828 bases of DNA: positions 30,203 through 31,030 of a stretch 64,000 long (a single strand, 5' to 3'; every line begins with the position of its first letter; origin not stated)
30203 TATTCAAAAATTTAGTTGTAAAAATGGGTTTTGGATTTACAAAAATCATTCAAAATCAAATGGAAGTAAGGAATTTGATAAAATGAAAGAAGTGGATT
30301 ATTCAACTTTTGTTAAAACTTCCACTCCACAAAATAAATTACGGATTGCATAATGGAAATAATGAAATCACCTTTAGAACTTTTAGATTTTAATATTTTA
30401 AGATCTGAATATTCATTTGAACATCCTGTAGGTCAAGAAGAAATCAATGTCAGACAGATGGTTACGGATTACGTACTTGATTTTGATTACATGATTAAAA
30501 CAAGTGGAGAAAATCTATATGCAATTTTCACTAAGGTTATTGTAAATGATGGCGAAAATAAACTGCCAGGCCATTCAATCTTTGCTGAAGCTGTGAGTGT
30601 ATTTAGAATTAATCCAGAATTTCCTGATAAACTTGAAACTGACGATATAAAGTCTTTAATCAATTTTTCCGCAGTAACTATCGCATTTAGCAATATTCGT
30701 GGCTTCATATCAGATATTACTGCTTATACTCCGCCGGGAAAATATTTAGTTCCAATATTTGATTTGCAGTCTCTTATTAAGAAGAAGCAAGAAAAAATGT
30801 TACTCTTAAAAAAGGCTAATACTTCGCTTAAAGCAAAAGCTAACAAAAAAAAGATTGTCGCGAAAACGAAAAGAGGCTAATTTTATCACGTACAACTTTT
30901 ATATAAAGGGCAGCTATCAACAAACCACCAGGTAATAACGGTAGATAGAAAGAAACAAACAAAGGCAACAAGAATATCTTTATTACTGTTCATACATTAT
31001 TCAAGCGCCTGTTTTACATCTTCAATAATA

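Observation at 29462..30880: Tripartite toxin-antitoxin-chaperone (TAC-like) cassette: Gp49/HigB-like toxin, extended XRE antitoxin, SecB-like chaperone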

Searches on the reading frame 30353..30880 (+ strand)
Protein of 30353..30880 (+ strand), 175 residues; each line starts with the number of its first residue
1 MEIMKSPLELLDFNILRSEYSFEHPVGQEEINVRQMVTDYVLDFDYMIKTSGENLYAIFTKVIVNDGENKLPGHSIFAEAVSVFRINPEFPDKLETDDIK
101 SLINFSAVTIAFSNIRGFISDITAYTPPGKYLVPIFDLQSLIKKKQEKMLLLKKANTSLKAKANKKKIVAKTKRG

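Call 3: search_protein_families(library=pfam, proteins=[window:30353-30880:+], max_evalue=10)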
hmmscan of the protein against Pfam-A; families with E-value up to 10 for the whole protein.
window:30353-30880:+ (175 aa): 0 families

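Call 4: search_protein_families(library=ncbifam, proteins=[window:30353-30880:+], max_evalue=10)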
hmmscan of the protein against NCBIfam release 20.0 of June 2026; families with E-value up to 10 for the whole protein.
window:30353-30880:+ (175 aa): 0 families

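Call 6: search_protein_families(library=padloc, proteins=[window:30353-30880:+], max_evalue=10)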
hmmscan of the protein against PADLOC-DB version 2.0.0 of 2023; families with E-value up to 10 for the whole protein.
window:30353-30880:+ (175 aa): 2 families
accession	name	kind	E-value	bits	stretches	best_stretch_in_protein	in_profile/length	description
PDLC04072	PD-T4-9_C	-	0.00016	19.8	1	89-148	72-131/135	-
PDLC04763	PDC-M64C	-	0.013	14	1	105-147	103-145/146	-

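Call 7: search_protein_families(library=phrogs, proteins=[window:30353-30880:+], max_evalue=10)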
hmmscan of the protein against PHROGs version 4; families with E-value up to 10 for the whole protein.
window:30353-30880:+ (175 aa): 1 family
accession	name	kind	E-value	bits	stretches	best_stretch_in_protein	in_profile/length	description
phrog_21664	-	unknown function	2e-05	26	1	41-146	30-130/132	-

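Call 8: search_solved_structures(query=window:30353-30877:+, max_evalue=10)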
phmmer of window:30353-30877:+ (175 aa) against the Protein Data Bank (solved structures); distinct sequences matched with E-value up to 10: 0.

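Call 10: find_homologous_proteins(query=window:30353-30877:+)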
Query window:30353-30877:+ (175 aa): 10 proteins with E <= 0.001 among 41 candidates.
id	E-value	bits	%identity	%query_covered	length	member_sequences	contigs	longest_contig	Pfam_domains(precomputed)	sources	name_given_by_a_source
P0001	1.0e-95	336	91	99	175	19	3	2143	-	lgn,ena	-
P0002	1.7e-87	309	87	91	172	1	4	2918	-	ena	-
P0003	4.8e-78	278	80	93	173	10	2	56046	-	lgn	-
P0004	2.0e-70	254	70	88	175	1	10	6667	-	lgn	-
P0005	3.0e-69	250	72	95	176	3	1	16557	-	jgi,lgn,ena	-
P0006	3.7e-69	250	66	99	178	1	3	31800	-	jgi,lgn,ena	-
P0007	1.4e-67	244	74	86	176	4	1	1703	-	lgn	-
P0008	1.8e-66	241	66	99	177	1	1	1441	-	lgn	-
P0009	1.9e-44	169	59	85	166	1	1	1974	-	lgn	-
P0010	1.3e-34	137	72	55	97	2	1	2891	-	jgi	-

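Call 18: search_solved_structures(query=A1, max_evalue=10, show_alignments=3)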
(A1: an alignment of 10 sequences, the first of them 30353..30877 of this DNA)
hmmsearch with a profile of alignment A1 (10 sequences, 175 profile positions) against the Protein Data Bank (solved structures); distinct sequences matched with E-value up to 10: 2.
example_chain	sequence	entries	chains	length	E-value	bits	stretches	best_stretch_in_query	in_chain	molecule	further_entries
9na8_C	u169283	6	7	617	0.36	13.6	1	33-82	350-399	AUGMIN subunit 3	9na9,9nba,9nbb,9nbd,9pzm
3hjj_A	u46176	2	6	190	0.59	12.9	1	35-85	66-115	Maltose O-acetyltransferase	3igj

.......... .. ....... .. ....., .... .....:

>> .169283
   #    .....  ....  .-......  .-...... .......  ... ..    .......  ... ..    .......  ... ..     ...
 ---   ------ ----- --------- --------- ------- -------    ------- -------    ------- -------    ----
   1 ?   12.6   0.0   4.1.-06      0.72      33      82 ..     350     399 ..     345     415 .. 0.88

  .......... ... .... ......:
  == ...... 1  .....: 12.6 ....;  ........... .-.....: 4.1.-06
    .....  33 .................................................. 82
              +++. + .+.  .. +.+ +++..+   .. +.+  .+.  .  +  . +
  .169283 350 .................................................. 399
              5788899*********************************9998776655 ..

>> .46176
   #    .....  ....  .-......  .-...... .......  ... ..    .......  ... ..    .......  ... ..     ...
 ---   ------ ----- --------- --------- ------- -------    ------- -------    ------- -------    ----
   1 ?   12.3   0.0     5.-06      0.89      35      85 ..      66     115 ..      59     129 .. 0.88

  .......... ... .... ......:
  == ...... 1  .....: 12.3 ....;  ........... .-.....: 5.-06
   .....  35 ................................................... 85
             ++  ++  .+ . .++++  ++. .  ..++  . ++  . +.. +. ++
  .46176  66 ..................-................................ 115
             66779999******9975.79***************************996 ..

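Call 20: find_encoding_contigs(protein=P0003, flank=6000, max_places=4)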
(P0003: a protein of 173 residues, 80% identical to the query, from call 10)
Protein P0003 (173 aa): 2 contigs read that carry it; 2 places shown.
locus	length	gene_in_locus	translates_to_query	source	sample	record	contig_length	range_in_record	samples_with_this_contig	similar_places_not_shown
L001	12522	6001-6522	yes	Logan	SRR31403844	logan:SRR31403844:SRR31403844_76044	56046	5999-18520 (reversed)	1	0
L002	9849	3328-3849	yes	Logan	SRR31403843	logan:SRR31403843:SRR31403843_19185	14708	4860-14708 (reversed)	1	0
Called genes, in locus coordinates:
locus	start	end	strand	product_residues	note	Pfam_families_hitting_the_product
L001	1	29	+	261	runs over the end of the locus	PF00657:Lipase_GDSL, PF13472:Lipase_GDSL_2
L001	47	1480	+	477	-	PF00884:Sulfatase, PF01663:Phosphodiest, PF16347:SGSH_C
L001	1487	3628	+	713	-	-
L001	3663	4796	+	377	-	PF07470:Glyco_hydro_88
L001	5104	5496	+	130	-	-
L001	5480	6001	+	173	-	PF13443:HTH_26 (weak), PF01381:HTH_3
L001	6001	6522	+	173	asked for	-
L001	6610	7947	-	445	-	PF07470:Glyco_hydro_88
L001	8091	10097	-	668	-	PF14322:SusD-like_3, PF07980:SusD_RagB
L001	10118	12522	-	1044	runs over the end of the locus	PF13620:CarboxypepD_reg, PF13715:CarbopepD_reg_2, PF07715:Plug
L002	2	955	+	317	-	?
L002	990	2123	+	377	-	PF07470:Glyco_hydro_88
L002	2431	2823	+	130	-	-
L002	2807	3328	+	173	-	PF13443:HTH_26 (weak), PF01381:HTH_3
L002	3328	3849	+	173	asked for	-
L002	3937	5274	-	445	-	PF07470:Glyco_hydro_88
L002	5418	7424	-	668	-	PF14322:SusD-like_3, PF07980:SusD_RagB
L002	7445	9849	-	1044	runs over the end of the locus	PF13620:CarboxypepD_reg, PF13715:CarbopepD_reg_2, PF07715:Plug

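Call 24: predict_structure(alignment_id=A1)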
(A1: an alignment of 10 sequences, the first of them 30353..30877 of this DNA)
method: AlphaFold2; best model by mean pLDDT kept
length: 175 residues; sequences in the alignment: 10
mean_pLDDT: 64.3   pTM: 0.54
mean pLDDT of the five models: 64.3, 52.2, 38.6, 38.5, 37.1
residues with pLDDT >= 90: 0; 70-90: 76; 50-70: 60; < 50: 39
segments of 3 or more residues with pLDDT < 50: 33-35, 126-136, 156-175
pLDDT, mean of each block of 10 residues (from residue 1): 67 85 57 52 77 79 66 72 81 65 79 81 54 46 58 50 40 36
secondary structure, 60 per line:
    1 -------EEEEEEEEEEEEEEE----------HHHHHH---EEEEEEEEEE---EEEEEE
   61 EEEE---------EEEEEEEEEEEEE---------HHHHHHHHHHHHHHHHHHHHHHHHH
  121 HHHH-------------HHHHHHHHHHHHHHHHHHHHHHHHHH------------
elements in order: E8-22 H33-38 E42-51 E55-64 E74-86 H96-124 H138-163

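Call 28: fold_search(model_id=the predicted structure, library=pdb)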
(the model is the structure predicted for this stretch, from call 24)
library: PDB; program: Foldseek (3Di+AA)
matches with E <= 10: 1068; with E <= 0.001: 19
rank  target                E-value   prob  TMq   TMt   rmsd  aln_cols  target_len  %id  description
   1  1fx3_D                2.2e-04  1.00  0.51  0.64   4.4       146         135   16  CRYSTAL STRUCTURE OF H. INFLUENZAE SECB (released 2000-12-06)
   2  5mtw_D                2.9e-04  1.00  0.46  0.56   4.8       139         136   14  Mycobacterium tuberculosis Rv1957 SecB-like chaperone in complex with a ChAD peptide from Rv1956 HigA1 antitoxin (released 2018-10-24)
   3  1ozb_E                2.9e-04  1.00  0.44  0.53   6.5       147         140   18  Crystal Structure of SecB complexed with SecA C-terminus (released 2003-10-14)
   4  1fx3_A                3.6e-04  1.00  0.47  0.55   6.0       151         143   16  CRYSTAL STRUCTURE OF H. INFLUENZAE SECB (released 2000-12-06)
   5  1ozb_A                4.0e-04  1.00  0.48  0.56   6.0       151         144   17  Crystal Structure of SecB complexed with SecA C-terminus (released 2003-10-14)
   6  5mtw_B                4.0e-04  1.00  0.44  0.53   5.0       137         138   14  Mycobacterium tuberculosis Rv1957 SecB-like chaperone in complex with a ChAD peptide from Rv1956 HigA1 antitoxin (released 2018-10-24)
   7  5mtw_A                4.5e-04  1.00  0.46  0.56   5.0       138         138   14  Mycobacterium tuberculosis Rv1957 SecB-like chaperone in complex with a ChAD peptide from Rv1956 HigA1 antitoxin (released 2018-10-24)
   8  1qyn_D                4.8e-04  1.00  0.47  0.58   5.8       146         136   16  Crystal Structure of SecB from Escherichia coli (released 2003-12-09)
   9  5mtw_C                5.3e-04  1.00  0.45  0.55   5.0       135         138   13  Mycobacterium tuberculosis Rv1957 SecB-like chaperone in complex with a ChAD peptide from Rv1956 HigA1 antitoxin (released 2018-10-24)
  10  1fx3_C                5.6e-04  1.00  0.50  0.60   6.0       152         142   16  CRYSTAL STRUCTURE OF H. INFLUENZAE SECB (released 2000-12-06)
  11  5jtl_MODEL_1_A        6.0e-04  1.00  0.45  0.50   7.5       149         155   14  The structure of chaperone SecB in complex with unstructured proPhoA (released 2016-08-24)
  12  1ozb_F                7.5e-04  1.00  0.46  0.52   6.6       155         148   17  Crystal Structure of SecB complexed with SecA C-terminus (released 2003-10-14)
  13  1qyn_B                9.3e-04  1.00  0.48  0.60   5.6       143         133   17  Crystal Structure of SecB from Escherichia coli (released 2003-12-09)
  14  1qyn_A                9.3e-04  1.00  0.47  0.59   6.0       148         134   15  Crystal Structure of SecB from Escherichia coli (released 2003-12-09)
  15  1fx3_B                9.3e-04  1.00  0.50  0.57   5.3       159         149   17  CRYSTAL STRUCTURE OF H. INFLUENZAE SECB (released 2000-12-06)
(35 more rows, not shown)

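Call 54: search_solved_structures(query=A4, max_evalue=10, show_alignments=3)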
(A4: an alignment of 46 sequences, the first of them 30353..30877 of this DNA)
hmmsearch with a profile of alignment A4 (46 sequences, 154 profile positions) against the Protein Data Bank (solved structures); distinct sequences matched with E-value up to 10: 13.
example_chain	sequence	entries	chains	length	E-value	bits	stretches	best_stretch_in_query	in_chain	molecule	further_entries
6xi3_AAA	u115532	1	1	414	0.0052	19.9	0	101-141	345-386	Large adhesion protein (Lap) involved in biofilm formation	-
1qyn_A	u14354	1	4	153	0.04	17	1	19-148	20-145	Protein-export protein secB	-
5jtl_A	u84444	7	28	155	0.041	17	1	19-148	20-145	Protein-export protein SecB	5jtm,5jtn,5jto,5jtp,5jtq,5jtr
4f92_B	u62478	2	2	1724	0.29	14.2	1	2-83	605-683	U5 small nuclear ribonucleoprotein 200 kDa helicase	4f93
3jcr_C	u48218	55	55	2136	0.39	13.8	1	2-82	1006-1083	hBrr2 | U5 small nuclear ribonucleoprotein 200 kDa helicase | Brr2, U5 small nuclear ribonucleoprotein 200 kDa helicase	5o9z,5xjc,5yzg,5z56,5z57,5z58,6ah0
6qdv_B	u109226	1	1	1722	0.42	13.7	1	2-82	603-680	U5 small nuclear ribonucleoprotein 200 kDa helicase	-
4f91_B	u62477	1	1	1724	0.42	13.7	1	2-82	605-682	U5 small nuclear ribonucleoprotein 200 kDa helicase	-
5urj_A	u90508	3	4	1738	0.43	13.6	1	2-82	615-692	U5 small nuclear ribonucleoprotein 200 kDa helicase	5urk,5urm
4kit_B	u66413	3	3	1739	0.43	13.6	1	2-82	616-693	U5 small nuclear ribonucleoprotein 200 kDa helicase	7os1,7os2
6s8q_B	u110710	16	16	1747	0.43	13.6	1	2-82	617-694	U5 small nuclear ribonucleoprotein 200 kDa helicase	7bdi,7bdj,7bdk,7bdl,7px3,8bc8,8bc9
6s8o_B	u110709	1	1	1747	0.43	13.6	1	2-82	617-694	U5 small nuclear ribonucleoprotein 200 kDa helicase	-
6s9i_B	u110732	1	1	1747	0.43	13.6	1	2-82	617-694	U5 small nuclear ribonucleoprotein 200 kDa helicase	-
1y4w_A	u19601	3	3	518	1.4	12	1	28-77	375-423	exo-inulinase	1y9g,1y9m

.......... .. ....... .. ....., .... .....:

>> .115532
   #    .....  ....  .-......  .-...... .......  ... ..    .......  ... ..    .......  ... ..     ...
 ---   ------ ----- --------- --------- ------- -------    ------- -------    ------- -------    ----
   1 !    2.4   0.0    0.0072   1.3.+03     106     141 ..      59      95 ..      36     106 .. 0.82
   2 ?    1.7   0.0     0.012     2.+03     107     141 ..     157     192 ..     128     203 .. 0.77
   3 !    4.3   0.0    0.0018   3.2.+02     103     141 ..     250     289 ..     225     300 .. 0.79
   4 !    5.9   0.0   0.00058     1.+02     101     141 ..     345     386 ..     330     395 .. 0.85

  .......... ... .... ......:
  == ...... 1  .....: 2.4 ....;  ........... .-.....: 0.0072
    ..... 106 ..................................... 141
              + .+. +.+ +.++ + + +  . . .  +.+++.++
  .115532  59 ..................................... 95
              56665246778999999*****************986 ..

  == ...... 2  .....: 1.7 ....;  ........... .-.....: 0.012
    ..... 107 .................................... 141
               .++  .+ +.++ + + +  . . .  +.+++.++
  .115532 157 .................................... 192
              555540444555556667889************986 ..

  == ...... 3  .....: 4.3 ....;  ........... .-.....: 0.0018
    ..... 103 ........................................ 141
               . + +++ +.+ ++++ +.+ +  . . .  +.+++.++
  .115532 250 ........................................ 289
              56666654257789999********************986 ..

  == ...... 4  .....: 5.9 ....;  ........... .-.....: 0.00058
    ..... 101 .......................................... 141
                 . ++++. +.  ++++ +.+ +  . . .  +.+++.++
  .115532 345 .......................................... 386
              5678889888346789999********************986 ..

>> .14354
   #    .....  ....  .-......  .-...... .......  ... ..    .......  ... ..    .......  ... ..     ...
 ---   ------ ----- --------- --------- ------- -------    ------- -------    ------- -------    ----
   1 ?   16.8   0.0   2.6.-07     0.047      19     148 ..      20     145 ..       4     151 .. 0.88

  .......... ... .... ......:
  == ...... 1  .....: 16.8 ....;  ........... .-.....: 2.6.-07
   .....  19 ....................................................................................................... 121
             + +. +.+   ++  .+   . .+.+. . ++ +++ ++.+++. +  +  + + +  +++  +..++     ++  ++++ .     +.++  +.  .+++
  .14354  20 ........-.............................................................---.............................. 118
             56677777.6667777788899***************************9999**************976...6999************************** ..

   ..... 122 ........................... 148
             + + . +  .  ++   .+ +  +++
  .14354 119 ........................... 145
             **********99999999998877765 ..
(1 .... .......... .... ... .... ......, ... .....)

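Call 55: search_protein_families(library=pfam, alignment_id=A4, max_evalue=1)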
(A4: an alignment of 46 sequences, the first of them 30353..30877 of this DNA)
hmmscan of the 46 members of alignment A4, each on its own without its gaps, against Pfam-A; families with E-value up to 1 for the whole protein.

A. member 1, window:30353-30877:+ (175 aa): 0 families

B. families by the number of members that match (of 46 scanned): 18 families
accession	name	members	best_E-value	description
PF02556.19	SecB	22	3e-05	Preprotein translocase subunit SecB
PF24342.1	OB_DEPS-1_2nd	3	0.0067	P-granule-associated protein DEPS-1, second OB-fold domain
PF18674.7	TarS_C1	2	0.023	TarS beta-glycosyltransferase C-terminal domain 1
PF02703.20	Adeno_E1A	2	0.062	Early E1A protein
PF07801.16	DUF1647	2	0.081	Protein of unknown function (DUF1647)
PF15269.12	zf-C2H2_7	1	0.032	Zinc-finger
PF17726.7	DpnI_C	1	0.049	Dam-replacing HTH domain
PF05137.18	PilN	1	0.067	Fimbrial assembly protein (PilN)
PF25325.1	EF-hand_EFHB_C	1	0.068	EFHB C-terminal EF-hand domain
PF00263.26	Secretin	1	0.071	Bacterial type II and III secretion system protein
PF09783.14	Vac_ImportDeg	1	0.075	Vacuolar import and degradation protein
PF23616.1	Ig_GEX2_N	1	0.081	GEX2 N-terminal Ig-like domain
PF24507.1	Ig_CFAP65_4th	1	0.086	CFAP65, fourth Ig-like domain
PF22744.3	Toast-rack_PspC-Cterm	1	0.11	ToastRack found in some PspC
PF00571.33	CBS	1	0.11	CBS domain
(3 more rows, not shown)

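Call 56: search_protein_families(library=padloc, alignment_id=A4, max_evalue=0.01)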
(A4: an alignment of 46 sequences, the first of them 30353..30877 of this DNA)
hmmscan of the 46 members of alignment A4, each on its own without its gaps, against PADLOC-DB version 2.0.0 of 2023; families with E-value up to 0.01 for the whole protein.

A. member 1, window:30353-30877:+ (175 aa): 1 family
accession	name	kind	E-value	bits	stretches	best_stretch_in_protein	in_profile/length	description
PDLC04072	PD-T4-9_C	-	0.00016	19.8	1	89-148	72-131/135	-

B. families by the number of members that match (of 46 scanned): 3 families
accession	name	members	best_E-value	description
PDLC04072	PD-T4-9_C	13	2.7e-06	-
PDLC04763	PDC-M64C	7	5.1e-05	-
PDLC04071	PD-T4-9_C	4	0.00024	-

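Call 57: search_protein_representatives(alignment_id=A1)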
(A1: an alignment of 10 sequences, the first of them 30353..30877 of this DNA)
Query: 10 sequences, 175 profile positions. Proteins with E-value up to 0.001 (for the whole library): 377; up to 1e-10: 235; up to 1e-30: 16. The best 150 are listed.
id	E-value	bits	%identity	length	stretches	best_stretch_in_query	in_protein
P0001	2.4e-95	333.4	-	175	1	1-175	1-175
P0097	5.3e-49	182.4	-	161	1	1-162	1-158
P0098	1.5e-43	164.7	-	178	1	1-173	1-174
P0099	1.0e-40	155.5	-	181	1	1-172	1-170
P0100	4.6e-37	143.6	-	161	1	1-152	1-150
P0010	3.2e-36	140.9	-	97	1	71-166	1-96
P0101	2.2e-35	138.1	-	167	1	1-154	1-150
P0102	2.9e-35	137.7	-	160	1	1-160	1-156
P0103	3.3e-33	131.0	-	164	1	1-167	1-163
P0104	6.8e-33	130.0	-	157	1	1-158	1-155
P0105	1.1e-32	129.3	-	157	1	3-156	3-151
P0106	1.4e-32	129.0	-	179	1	4-172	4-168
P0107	2.2e-32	128.4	-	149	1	1-149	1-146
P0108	2.3e-32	128.3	-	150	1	1-156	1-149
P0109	2.6e-32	128.1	-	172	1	4-166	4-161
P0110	7.2e-31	123.4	-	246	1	2-163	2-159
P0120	8.0e-29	116.8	-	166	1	1-167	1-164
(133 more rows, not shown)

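Call 71: search_dna_similar(query=window:30353-30877:+, collection=plasmids, mode=protein, max_evalue=0.001, max_rows=15)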
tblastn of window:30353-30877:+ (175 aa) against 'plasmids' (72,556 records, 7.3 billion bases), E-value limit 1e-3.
No match.

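Call 72: search_dna_similar(query=window:30353-30877:+, collection=phages, mode=protein, max_evalue=0.001, max_rows=15)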
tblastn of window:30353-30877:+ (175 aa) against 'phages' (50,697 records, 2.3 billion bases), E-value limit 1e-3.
No match.

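Call 77: list_cluster_members(proteins=[P0001, P0097, P0098, P0099, P0100, P0101, P0102, P0103, P0110, P0120])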
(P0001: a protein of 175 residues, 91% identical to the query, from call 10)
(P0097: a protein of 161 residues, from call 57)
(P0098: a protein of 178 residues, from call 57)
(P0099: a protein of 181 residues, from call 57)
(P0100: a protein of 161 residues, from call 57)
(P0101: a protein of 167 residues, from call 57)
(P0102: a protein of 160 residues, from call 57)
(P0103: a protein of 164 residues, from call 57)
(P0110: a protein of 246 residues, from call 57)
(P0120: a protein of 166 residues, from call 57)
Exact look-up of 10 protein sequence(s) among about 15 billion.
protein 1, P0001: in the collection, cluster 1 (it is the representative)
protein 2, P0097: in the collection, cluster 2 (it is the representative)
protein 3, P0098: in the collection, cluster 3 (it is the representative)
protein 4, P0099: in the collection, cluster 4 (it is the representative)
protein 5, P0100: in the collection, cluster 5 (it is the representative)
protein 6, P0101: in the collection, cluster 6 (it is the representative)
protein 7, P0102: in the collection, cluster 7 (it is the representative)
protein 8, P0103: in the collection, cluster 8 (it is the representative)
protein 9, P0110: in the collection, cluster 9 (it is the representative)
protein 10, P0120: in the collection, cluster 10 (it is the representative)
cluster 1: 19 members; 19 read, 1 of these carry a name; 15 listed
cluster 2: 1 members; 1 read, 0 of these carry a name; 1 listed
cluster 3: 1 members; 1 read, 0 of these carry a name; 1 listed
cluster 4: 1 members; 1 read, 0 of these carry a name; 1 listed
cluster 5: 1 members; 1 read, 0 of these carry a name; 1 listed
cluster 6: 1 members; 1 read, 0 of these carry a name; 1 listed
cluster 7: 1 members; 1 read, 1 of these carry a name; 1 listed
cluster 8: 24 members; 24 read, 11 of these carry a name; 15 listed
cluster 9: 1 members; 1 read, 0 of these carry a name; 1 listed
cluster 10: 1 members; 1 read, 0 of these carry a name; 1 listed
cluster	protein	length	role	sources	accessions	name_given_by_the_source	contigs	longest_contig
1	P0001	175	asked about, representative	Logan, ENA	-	-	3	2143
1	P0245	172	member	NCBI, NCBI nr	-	-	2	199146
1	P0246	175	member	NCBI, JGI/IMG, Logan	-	hypothetical protein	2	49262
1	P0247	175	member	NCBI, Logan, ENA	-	-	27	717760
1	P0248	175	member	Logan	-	-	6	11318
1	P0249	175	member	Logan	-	-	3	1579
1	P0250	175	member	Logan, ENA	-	-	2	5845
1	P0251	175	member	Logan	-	-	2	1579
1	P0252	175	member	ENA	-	-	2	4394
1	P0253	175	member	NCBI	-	-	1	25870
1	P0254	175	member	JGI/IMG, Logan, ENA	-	-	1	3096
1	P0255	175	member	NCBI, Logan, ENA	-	-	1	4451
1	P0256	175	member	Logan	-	-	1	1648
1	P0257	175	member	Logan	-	-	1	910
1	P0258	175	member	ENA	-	-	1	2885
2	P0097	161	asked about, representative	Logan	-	-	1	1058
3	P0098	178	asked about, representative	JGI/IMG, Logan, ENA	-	-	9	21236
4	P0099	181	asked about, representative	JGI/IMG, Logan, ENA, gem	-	-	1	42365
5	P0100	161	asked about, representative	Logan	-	-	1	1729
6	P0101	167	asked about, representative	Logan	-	-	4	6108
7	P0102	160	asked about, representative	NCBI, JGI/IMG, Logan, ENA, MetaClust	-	\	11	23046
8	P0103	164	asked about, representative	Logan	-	-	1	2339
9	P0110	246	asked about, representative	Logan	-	-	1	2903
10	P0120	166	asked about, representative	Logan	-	-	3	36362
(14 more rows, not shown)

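Call 81: search_protein_families(library=padloc, alignment_id=A5, max_evalue=1e-10)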
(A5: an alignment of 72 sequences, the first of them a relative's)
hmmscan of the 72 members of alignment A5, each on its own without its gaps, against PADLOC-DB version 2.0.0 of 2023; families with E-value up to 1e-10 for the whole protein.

A. member 1, L001:3663-4793:+ (377 aa): 0 families

B. families by the number of members that match (of 72 scanned): 225 families (the first 25 are shown)
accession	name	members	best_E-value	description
PDLC02385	pAgo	4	4.5e-266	-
PDLC02436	pAgo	4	2.6e-92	-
PDLC02381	pAgo_II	4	2.9e-48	Class II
PDLC02379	pAgo_II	4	3.1e-42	Class II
PDLC02428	PprPIWI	4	8.2e-31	-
PDLC02397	pAgo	4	3e-28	-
PDLC03021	MTase_I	3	4.7e-89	Type I methyltransferase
PDLC03335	MTase_II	3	4.2e-60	Type II methyltransferase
PDLC03248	MTase_II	3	3.5e-24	Type II methyltransferase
PDLC03348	MTase_II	3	6.7e-18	Type II methyltransferase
PDLC03267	MTase_II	3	1.3e-17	Type II methyltransferase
PDLC02377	pAgo_I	3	8e-16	Class I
PDLC02376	pAgo_I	3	6.6e-15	Class I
PDLC02388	pAgo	3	2.7e-14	-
PDLC03609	REase_MTase_IIG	2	1e-258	Type IIG restriction enzyme-methyltransferase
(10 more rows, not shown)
